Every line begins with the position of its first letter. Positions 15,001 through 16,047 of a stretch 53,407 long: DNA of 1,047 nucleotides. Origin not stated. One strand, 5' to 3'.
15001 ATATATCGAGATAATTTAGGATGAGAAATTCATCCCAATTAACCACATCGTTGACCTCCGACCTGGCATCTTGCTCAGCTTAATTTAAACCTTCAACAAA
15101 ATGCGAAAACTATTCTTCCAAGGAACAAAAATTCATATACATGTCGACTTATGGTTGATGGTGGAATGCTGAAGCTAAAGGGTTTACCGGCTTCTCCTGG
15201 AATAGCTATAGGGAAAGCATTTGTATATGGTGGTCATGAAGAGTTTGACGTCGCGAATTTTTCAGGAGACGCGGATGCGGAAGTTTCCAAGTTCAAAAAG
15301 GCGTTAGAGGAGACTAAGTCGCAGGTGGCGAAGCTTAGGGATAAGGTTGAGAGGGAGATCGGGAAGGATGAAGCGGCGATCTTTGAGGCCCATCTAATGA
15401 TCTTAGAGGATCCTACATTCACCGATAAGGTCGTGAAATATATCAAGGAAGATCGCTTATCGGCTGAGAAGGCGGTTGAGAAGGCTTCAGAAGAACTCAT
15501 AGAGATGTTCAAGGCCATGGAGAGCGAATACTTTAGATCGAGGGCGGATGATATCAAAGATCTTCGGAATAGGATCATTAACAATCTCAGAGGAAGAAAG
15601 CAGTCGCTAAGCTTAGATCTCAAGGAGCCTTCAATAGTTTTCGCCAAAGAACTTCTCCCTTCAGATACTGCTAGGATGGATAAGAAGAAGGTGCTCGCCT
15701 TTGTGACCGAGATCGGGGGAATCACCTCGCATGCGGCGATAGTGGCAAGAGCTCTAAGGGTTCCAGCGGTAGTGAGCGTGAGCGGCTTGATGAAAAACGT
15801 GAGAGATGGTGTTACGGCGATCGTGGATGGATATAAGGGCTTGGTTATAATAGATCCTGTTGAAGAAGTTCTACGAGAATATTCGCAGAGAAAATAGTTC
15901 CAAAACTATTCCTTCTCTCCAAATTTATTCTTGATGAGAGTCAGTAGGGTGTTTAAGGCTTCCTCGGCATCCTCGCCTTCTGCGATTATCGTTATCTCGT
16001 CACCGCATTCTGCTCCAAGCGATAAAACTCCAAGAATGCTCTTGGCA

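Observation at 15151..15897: Enzyme I reduced to its N-terminal half: no PEP-binding domain anywhere nearby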

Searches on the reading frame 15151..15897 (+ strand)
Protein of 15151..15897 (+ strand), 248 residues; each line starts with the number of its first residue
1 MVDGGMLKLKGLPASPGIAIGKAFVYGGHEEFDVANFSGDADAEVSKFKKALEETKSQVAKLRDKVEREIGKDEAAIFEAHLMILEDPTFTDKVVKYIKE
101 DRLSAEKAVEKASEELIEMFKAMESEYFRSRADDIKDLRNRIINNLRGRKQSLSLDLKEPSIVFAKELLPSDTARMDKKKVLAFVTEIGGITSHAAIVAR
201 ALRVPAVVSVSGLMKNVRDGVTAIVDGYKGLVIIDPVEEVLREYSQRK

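Call 3: search_protein_families(library=pfam, proteins=[window:15151-15897:+], max_evalue=0.01)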
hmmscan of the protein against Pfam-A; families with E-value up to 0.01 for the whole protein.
window:15151-15897:+ (248 aa): 3 families
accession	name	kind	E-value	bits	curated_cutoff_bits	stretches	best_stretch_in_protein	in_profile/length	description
PF05524.18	PEP-utilisers_N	-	1.3e-35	122.6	24.4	1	10-131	1-121/121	PEP-utilising enzyme, N-terminal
PF00391.29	PEP-utilizers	-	9.8e-24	83.2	23.1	1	158-230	2-72/72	PEP-utilising enzyme, mobile domain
PF25687.1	Mycobacteriophage_Gene3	-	0.0035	17.8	27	1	24-61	37-74/83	Mycobacteriophage Gene 3 protein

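Call 4: search_protein_families(library=ncbifam, proteins=[window:15151-15897:+], max_evalue=0.01)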
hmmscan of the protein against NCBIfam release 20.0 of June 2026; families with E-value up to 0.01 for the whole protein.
window:15151-15897:+ (248 aa): 27 families (the best 25 are shown)
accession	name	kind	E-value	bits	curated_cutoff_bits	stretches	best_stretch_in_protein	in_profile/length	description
TIGR01417.1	PTS_I_fam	equivalog_domain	1.7e-66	224.9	341.7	1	9-247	1-241/565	phosphoenolpyruvate--protein phosphotransferase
NF008382.0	PRK11177.1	equivalog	5.1e-52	177.3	824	1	10-245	3-240/575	phosphoenolpyruvate-protein phosphotransferase PtsI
NF008478.1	PRK11377.1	equivalog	3.6e-40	138.4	520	1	17-232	256-470/473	dihydroxyacetone kinase phosphoryl donor subunit DhaM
NF008283.0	PRK11061.1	equivalog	1.1e-38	133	583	1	8-246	170-407/748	phosphoenolpyruvate--protein phosphotransferase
NF006153.0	PRK08296.1-5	subfamily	1.1e-13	50.4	578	1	158-234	531-605/608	hypothetical protein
NF005057.0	PRK06464.1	equivalog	8.8e-12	43.9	598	1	165-241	392-469/798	phosphoenolpyruvate synthase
TIGR01418.1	PEP_synth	equivalog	1.7e-10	39.9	739.75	1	163-232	386-456/784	pyruvate, water dikinase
NF006152.0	PRK08296.1-4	equivalog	1.8e-10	39.9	723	1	156-235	531-608/609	hypothetical protein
NF004531.0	PRK05878.1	equivalog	2.2e-10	39.8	456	1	161-232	385-454/534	pyruvate, phosphate dikinase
NF004881.0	PRK06241.2-2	equivalog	4.1e-10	38.6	883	1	185-234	840-889/898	phosphoenolpyruvate synthase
NF006151.0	PRK08296.1-3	equivalog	5.3e-10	38.4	693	1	180-234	548-602/604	hypothetical protein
NF006150.0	PRK08296.1-2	subfamily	6.1e-09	34.6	650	1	164-235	536-606/633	hypothetical protein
NF004878.0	PRK06241.1-3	subfamily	1.4e-08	33.3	945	1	182-234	836-888/891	phosphoenolpyruvate synthase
NF052631.1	prodigiosin_PigC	equivalog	1.6e-08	32.9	1300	1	184-235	831-882/883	prodigiosin ligase PigC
NF041857.1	RIF_Ptrans_rph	equivalog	2.6e-07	29.4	999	1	181-232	810-861/864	rifamycin-inactivating phosphotransferase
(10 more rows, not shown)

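Call 8: find_homologous_proteins(query=window:15151-15897:+, max_evalue=1e-10)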
Query window:15151-15897:+ (248 aa): 70 proteins with E <= 1e-10 among 1514 candidates.
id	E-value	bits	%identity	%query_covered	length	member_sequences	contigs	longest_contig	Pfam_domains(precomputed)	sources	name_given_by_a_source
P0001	1.8e-148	510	98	100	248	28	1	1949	PF05524.19,PF00391.30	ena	-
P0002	5.7e-128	443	85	100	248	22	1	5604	PF05524.19,PF00391.30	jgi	-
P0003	9.2e-101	354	66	98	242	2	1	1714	PF05524.19,PF00391.30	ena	-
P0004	1.5e-90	321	85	73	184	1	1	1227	PF05524.19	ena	-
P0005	1.3e-83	298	87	67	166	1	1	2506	PF05524.19,PF00391.30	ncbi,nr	ncbi:MAG: hypothetical protein DRN68_09890 [Thaumarchaeota archaeon]|nr:MAG: hypothetical protein DR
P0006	3.4e-82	294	57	98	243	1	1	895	PF05524.19,PF00391.30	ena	-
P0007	7.0e-80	286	58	98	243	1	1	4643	PF05524.19,PF00391.30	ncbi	-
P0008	9.8e-79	282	56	97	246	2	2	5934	PF05524.19,PF00391.30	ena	-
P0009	1.4e-77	278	57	97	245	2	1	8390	PF05524.19,PF00391.30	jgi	-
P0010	1.6e-74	268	55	96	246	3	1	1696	PF05524.19,PF00391.30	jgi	-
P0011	9.1e-74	266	55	96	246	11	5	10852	PF05524.19,PF00391.30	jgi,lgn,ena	jgi:phosphotransferase system enzyme I (PtsI)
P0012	2.0e-73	265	56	97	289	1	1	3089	PF05524.19,PF00391.30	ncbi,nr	ncbi:hypothetical protein DRN63_03970 [Nanoarchaeota archaeon]|nr:MAG: hypothetical protein DRN63_03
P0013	3.3e-73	264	52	98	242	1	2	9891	PF05524.19,PF00391.30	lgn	-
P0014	3.5e-73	264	55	96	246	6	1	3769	PF05524.19,PF00391.30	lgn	-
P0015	1.3e-71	259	55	97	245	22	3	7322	PF05524.19,PF00391.30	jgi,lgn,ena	-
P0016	1.8e-69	252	54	97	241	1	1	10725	PF05524.19,PF00391.30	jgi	-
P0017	1.0e-63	233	60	75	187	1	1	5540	PF05524.19,PF00391.30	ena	-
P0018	2.7e-62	229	49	98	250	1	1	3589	PF05524.19,PF00391.30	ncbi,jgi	-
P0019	2.1e-60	222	48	96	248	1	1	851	PF05524.19,PF00391.30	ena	-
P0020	1.2e-55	207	48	97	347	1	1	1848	PF05524.19,PF00391.30,PF02896.25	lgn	-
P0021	2.8e-53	199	45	96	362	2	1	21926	PF05524.19,PF00391.30,PF02896.25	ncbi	ncbi:phosphoenolpyruvate--protein phosphotransferase, partial [Thermoanaerobacterium thermosaccharol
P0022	1.3e-52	197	43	96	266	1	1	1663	PF05524.19,PF00391.30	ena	-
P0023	6.4e-51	191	41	97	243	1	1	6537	PF05524.19,PF00391.30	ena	-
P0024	6.9e-50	188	41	95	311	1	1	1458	PF05524.19,PF00391.30,PF02896.25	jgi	-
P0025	1.6e-49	187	42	96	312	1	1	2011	PF05524.19,PF00391.30,PF02896.25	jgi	-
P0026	1.2e-47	181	42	97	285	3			PF05524.19,PF00391.30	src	-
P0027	2.3e-47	180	41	92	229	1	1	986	PF05524.19,PF00391.30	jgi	jgi:phosphoenolpyruvate-protein phosphotransferase (PTS system enzyme I)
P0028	1.1e-46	177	41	92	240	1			PF05524.19,PF00391.30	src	-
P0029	3.6e-46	176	40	96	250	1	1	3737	PF05524.19,PF00391.30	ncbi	ncbi:MAG: phosphoenolpyruvate-utilizing N-terminal domain-containing protein [Bacillota bacterium]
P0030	3.7e-46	176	40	97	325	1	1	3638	PF05524.19,PF00391.30,PF02896.25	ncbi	ncbi:MAG: phosphoenolpyruvate--protein phosphotransferase, partial [Fusobacteriaceae bacterium]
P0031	4.4e-46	176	41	96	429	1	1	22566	PF05524.19,PF00391.30,PF02896.25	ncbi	-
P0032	3.6e-45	173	43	95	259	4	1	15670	PF05524.19,PF00391.30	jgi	jgi:phosphotransferase system enzyme I (PtsI)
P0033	3.6e-44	169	38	97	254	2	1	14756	PF05524.19,PF00391.30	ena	-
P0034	2.8e-43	166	39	97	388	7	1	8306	PF05524.19,PF00391.30,PF02896.25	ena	-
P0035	3.4e-43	166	42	97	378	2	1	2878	PF05524.19,PF00391.30,PF02896.25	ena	-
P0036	4.5e-43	166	38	93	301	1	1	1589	PF05524.19,PF00391.30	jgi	-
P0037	4.7e-43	166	39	95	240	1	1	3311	PF05524.19,PF00391.30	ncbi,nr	ncbi:MAG TPA: phosphoenolpyruvate-utilizing N-terminal domain-containing protein, partial [Pirellula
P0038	6.1e-43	165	39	97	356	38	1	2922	PF05524.19,PF00391.30,PF02896.25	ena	-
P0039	9.3e-43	165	38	98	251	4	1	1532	PF05524.19,PF00391.30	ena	-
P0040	2.0e-42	164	38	98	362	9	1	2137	PF05524.19,PF00391.30,PF02896.25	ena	-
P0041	2.8e-42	163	39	97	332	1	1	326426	PF05524.19,PF00391.30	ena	-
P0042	2.8e-42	163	38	97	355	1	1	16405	PF05524.19,PF00391.30,PF02896.25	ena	-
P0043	3.4e-42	163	38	97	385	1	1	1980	PF05524.19,PF00391.30,PF02896.25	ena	-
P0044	6.3e-42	162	40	96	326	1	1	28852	PF05524.19,PF00391.30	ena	-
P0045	1.1e-41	161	38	98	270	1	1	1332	PF05524.19,PF00391.30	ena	-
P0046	4.7e-41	159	38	94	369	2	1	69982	PF05524.19,PF00391.30,PF02896.25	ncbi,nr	ncbi:MAG: putative PEP-binding protein, partial [Anaerolineae bacterium]|nr:putative PEP-binding pro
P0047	8.2e-41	158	40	96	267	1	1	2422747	PF05524.19,PF00391.30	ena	-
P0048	4.0e-39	153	40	91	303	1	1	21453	PF05524.19,PF00391.30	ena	-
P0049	4.3e-39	153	40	88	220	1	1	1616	PF05524.19,PF00391.30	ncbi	-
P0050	4.6e-39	153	38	96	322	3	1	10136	PF05524.19,PF00391.30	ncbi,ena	-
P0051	7.1e-39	152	36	98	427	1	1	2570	PF05524.19,PF00391.30,PF02896.25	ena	-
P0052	1.3e-38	151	37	96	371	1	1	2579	PF05524.19,PF00391.30,PF02896.25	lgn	-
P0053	3.5e-38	150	39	88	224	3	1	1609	PF05524.19,PF00391.30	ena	-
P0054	4.5e-38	149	40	97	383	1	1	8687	PF05524.19,PF00391.30,PF02896.25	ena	-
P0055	4.9e-38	149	37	94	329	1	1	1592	PF05524.19,PF00391.30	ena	-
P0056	2.8e-37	147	34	97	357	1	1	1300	PF05524.19,PF00391.30,PF02896.25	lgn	-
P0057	2.1e-36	144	36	92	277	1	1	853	PF05524.19,PF00391.30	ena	-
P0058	3.3e-36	143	37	97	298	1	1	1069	PF05524.19,PF00391.30,PF02896.25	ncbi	ncbi:MAG: phosphoenolpyruvate-utilizing N-terminal domain-containing protein, partial [Planctomyceto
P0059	4.0e-36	143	37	98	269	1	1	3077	PF05524.19,PF00391.30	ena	-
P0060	4.8e-36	143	40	79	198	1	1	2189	PF05524.19,PF00391.30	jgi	-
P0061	4.9e-36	143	41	77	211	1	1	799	PF05524.19,PF00391.30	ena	-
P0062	5.0e-36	143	39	85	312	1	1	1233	PF05524.19,PF00381.25,PF00391.30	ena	-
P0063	1.8e-35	141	40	94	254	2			PF05524.19,PF00391.30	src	-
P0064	1.9e-34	137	36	97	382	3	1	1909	PF05524.19,PF00391.30,PF02896.25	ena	-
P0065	3.7e-34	137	34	96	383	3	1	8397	PF05524.19,PF00391.30,PF02896.25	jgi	-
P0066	6.8e-33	132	39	87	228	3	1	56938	PF05524.19,PF00391.30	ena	-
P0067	1.2e-32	132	36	98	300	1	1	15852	PF05524.19,PF00391.30,PF02896.25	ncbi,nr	ncbi:MAG: phosphoenolpyruvate--protein phosphotransferase, partial [Planctomycetales bacterium]|nr:p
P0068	1.4e-28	118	34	96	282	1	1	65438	PF05524.19,PF00391.30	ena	-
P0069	8.6e-23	99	35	75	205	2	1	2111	PF05524.19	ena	-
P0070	1.2e-19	89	37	70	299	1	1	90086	PF05524.19,PF00391.30,PF02896.25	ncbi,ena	-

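Call 10: find_encoding_contigs(protein=P0011, flank=10000, max_places=5)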
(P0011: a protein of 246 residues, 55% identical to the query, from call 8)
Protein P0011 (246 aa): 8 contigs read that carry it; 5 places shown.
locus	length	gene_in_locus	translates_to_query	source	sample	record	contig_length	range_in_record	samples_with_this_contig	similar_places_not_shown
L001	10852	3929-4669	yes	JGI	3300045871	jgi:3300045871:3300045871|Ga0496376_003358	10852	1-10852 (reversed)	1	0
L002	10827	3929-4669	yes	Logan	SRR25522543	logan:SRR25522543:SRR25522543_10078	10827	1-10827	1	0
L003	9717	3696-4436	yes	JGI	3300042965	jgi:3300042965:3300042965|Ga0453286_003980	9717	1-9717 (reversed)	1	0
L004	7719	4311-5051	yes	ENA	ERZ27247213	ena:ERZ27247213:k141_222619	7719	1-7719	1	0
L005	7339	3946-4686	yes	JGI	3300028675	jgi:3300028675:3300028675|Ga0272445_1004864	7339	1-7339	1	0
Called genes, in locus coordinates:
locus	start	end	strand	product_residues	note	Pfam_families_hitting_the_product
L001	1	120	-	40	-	?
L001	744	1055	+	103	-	-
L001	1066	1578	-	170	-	PF00359:PTS_EIIA_2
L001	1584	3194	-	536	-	PF01326:PPDK_N, PF00391:PEP-utilizers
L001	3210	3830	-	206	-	-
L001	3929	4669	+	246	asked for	PF05524:PEP-utilisers_N, PF00391:PEP-utilizers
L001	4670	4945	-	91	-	PF00381:PTS-HPr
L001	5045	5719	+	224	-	PF00834:Ribul_P_3_epim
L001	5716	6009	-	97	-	PF02302:PTS_IIB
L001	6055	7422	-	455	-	PF03611:EIIC-GAT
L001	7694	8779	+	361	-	PF05343:Peptidase_M42, PF01546:Peptidase_M20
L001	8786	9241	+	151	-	PF00359:PTS_EIIA_2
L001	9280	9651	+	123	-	-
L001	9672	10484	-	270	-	PF03437:BtpA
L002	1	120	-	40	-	?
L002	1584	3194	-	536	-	PF01326:PPDK_N, PF00391:PEP-utilizers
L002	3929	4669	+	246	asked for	PF05524:PEP-utilisers_N, PF00391:PEP-utilizers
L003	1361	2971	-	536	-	PF01326:PPDK_N, PF00391:PEP-utilizers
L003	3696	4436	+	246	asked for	PF05524:PEP-utilisers_N, PF00391:PEP-utilizers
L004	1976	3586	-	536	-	PF01326:PPDK_N, PF00391:PEP-utilizers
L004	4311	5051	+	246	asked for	PF05524:PEP-utilisers_N, PF00391:PEP-utilizers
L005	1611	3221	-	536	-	PF01326:PPDK_N, PF00391:PEP-utilizers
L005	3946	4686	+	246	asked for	PF05524:PEP-utilisers_N, PF00391:PEP-utilizers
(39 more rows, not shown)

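Call 11: find_encoding_contigs(protein=P0016, flank=10000, max_places=3)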
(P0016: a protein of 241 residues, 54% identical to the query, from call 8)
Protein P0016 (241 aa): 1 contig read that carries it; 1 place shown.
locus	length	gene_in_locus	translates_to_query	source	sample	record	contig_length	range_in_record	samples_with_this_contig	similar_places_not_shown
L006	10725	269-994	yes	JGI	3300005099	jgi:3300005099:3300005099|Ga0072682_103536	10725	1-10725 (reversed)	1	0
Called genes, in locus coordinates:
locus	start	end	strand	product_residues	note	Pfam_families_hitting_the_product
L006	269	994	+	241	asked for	PF05524:PEP-utilisers_N, PF00391:PEP-utilizers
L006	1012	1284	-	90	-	PF00381:PTS-HPr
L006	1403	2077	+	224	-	PF00834:Ribul_P_3_epim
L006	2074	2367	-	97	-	PF02302:PTS_IIB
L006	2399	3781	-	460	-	PF03611:EIIC-GAT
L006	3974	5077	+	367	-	PF04389:Peptidase_M28 (faint), PF05343:Peptidase_M42, PF01546:Peptidase_M20 (weak)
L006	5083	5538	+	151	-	PF00359:PTS_EIIA_2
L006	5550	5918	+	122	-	-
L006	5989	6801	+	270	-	PF03437:BtpA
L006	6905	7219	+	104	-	-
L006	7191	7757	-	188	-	PF00359:PTS_EIIA_2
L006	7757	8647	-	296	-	PF01326:PPDK_N, PF00391:PEP-utilizers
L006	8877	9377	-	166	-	PF01326:PPDK_N (weak)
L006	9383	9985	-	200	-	-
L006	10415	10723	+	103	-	?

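Call 13: find_encoding_contigs(protein=window:15151-15897:+, flank=10000, max_places=6)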
Protein window:15151-15897:+ (248 aa): 5 contigs read that carry it; 5 places shown.
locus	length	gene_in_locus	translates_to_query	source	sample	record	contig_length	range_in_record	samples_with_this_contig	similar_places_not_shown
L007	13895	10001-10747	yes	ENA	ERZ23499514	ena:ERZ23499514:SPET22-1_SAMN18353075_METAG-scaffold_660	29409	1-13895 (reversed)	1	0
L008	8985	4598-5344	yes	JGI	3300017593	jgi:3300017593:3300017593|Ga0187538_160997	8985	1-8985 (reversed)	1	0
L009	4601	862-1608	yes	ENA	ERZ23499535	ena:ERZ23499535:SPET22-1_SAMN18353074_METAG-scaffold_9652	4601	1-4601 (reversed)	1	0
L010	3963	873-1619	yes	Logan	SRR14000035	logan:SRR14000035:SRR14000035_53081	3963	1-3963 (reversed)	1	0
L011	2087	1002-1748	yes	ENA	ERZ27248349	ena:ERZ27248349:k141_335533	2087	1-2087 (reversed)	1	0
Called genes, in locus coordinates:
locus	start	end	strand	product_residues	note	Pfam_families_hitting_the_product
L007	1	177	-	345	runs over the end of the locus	PF08240:ADH_N, PF16912:Glu_dehyd_C, PF00107:ADH_zinc_N, PF13602:ADH_zinc_N_2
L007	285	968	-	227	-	PF00596:Aldolase_II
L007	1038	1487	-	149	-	PF02311:AraC_binding (weak), PF07883:Cupin_2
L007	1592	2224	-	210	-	PF03357:Snf7 (weak)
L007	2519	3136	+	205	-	PF12804:NTP_transf_3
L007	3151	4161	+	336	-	PF00586:AIRS, PF02769:AIRS_C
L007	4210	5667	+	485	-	PF00478:IMPDH, PF00571:CBS, PF01070:FMN_dh, PF03060:NMO (weak)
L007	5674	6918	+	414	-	PF00709:Adenylsucc_synt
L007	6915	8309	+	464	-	PF00206:Lyase_1, PF08328:ASL_C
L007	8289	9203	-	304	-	PF00288:GHMP_kinases_N, PF08544:GHMP_kinases_C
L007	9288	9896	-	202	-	-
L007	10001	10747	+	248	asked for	PF05524:PEP-utilisers_N, PF00391:PEP-utilizers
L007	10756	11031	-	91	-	PF00381:PTS-HPr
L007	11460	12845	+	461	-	PF03611:EIIC-GAT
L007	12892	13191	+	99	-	PF02302:PTS_IIB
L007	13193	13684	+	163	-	PF00359:PTS_EIIA_2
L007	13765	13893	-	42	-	?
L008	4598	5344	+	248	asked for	PF05524:PEP-utilisers_N, PF00391:PEP-utilizers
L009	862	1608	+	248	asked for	PF05524:PEP-utilisers_N, PF00391:PEP-utilizers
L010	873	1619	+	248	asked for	PF05524:PEP-utilisers_N, PF00391:PEP-utilizers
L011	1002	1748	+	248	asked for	PF05524:PEP-utilisers_N, PF00391:PEP-utilizers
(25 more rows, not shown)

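Call 14: find_encoding_contigs(protein=P0002, flank=10000, max_places=4)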
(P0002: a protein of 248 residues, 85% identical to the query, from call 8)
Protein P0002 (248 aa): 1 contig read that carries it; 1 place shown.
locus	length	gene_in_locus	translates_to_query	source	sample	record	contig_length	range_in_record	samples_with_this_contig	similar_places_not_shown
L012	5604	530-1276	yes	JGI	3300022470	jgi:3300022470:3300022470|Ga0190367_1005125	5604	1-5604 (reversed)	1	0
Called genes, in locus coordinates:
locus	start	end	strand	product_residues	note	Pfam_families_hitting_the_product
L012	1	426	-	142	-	?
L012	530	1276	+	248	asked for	PF05524:PEP-utilisers_N, PF00391:PEP-utilizers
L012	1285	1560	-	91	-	PF00381:PTS-HPr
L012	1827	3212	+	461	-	PF03611:EIIC-GAT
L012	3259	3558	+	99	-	PF02302:PTS_IIB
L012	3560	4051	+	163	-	PF00359:PTS_EIIA_2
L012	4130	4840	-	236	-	-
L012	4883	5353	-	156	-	PF13420:Acetyltransf_4, PF00583:Acetyltransf_1, PF13673:Acetyltransf_10, PF13508:Acetyltransf_7, PF08445:FR47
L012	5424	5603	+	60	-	?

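Call 15: find_encoding_contigs(protein=P0013, flank=10000, max_places=4)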
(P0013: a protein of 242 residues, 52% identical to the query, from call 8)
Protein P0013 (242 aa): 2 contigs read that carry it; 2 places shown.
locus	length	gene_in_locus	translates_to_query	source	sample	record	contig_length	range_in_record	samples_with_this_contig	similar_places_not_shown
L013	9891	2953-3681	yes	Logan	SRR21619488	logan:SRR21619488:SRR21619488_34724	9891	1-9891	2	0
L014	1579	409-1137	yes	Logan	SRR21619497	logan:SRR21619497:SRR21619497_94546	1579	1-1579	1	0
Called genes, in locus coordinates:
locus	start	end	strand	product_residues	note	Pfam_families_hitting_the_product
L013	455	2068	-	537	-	PF01326:PPDK_N, PF00391:PEP-utilizers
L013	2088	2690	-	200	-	-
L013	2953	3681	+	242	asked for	PF05524:PEP-utilisers_N, PF00391:PEP-utilizers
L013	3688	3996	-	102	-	PF00381:PTS-HPr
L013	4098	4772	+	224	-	PF00834:Ribul_P_3_epim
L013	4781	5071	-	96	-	PF02302:PTS_IIB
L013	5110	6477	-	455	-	PF03611:EIIC-GAT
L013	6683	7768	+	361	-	PF05343:Peptidase_M42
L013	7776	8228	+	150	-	PF00359:PTS_EIIA_2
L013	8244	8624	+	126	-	-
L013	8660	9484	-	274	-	PF03437:BtpA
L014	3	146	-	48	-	?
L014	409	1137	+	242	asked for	PF05524:PEP-utilisers_N, PF00391:PEP-utilizers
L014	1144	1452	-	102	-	PF00381:PTS-HPr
